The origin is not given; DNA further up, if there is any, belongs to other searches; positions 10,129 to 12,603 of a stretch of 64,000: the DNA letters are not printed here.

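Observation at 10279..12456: Ankyrin-repeat lipoprotein carrying two CBM48 (AMPK-beta-like glycogen-binding) modules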

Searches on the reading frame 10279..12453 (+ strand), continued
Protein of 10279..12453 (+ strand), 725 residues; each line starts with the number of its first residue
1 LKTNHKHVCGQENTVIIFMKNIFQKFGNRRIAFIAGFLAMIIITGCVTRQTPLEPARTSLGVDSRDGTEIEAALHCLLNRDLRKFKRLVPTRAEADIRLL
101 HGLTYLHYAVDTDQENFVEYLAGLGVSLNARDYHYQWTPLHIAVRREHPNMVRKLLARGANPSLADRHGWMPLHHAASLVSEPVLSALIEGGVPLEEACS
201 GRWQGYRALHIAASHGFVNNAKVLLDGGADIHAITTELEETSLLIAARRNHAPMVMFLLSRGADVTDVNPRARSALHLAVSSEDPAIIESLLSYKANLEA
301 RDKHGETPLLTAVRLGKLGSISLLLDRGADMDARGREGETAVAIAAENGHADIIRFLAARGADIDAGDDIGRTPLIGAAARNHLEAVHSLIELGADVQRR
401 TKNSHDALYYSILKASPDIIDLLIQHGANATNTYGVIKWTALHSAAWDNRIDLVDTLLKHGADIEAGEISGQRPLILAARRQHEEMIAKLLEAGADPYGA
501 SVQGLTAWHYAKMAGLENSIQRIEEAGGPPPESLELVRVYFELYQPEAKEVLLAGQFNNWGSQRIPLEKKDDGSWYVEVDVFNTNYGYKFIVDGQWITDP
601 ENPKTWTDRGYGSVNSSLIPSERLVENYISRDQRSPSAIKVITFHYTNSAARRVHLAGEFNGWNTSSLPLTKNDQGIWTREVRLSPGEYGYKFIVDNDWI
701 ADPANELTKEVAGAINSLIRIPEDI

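Call 43: list_cluster_members(proteins=[P0001, P0002, P0003, P0197, P0206, P0215, P0236, P0238, P0249, P0294])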
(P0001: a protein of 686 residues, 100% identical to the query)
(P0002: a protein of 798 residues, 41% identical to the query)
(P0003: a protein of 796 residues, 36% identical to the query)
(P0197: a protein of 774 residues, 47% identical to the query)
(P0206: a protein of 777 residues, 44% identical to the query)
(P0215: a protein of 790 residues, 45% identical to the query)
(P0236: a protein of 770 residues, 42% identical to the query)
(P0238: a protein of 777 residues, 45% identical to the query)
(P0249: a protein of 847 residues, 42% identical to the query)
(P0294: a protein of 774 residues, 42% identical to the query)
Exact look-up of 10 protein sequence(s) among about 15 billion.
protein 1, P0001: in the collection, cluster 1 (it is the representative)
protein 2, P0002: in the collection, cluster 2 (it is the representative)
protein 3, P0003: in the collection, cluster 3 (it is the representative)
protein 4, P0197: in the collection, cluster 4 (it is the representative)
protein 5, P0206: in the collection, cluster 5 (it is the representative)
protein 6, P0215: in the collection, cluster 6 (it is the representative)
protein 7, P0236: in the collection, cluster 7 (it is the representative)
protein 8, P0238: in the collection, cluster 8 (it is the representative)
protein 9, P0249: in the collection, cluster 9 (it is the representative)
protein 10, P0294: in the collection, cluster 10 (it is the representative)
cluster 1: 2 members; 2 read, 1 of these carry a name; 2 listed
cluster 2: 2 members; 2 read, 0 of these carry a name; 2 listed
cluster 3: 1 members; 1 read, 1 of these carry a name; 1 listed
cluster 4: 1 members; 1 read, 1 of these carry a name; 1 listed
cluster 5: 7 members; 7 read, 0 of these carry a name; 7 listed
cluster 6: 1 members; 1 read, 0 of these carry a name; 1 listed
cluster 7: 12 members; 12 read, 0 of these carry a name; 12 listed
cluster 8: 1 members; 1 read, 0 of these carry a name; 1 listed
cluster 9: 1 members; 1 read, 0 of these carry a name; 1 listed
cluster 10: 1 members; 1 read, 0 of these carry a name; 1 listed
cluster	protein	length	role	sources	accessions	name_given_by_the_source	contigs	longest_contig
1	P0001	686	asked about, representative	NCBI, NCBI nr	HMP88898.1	MAG TPA: ankyrin repeat domain-containing protein [Kiritimatiellia bacterium] | ankyrin repeat domain-containing protein [Kiritimatiellia bacterium]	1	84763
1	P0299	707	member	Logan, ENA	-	-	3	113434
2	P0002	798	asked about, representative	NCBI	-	-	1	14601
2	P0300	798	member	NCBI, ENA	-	-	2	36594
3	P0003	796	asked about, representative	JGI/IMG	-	ankyrin repeat protein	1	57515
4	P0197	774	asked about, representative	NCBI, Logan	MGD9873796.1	MAG: ankyrin repeat domain-containing protein [Kiritimatiellia bacterium]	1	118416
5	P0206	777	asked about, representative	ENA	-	-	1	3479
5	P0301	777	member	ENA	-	-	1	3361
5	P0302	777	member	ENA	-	-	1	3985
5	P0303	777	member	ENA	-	-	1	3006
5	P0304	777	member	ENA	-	-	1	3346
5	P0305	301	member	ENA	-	-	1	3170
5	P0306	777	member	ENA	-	-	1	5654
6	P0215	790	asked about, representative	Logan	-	-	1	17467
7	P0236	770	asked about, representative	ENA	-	-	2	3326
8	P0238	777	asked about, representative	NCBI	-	-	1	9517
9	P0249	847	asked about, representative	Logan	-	-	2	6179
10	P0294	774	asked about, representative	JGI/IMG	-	-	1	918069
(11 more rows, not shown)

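Call 63: find_encoding_contigs(protein=window:10333-12453:+, flank=2000, max_places=4)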
Protein window:10333-12453:+ (707 aa): no gene with exactly this product is on record in the collection.

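Call 64: find_encoding_contigs(protein=P0001, flank=6000, max_places=3)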
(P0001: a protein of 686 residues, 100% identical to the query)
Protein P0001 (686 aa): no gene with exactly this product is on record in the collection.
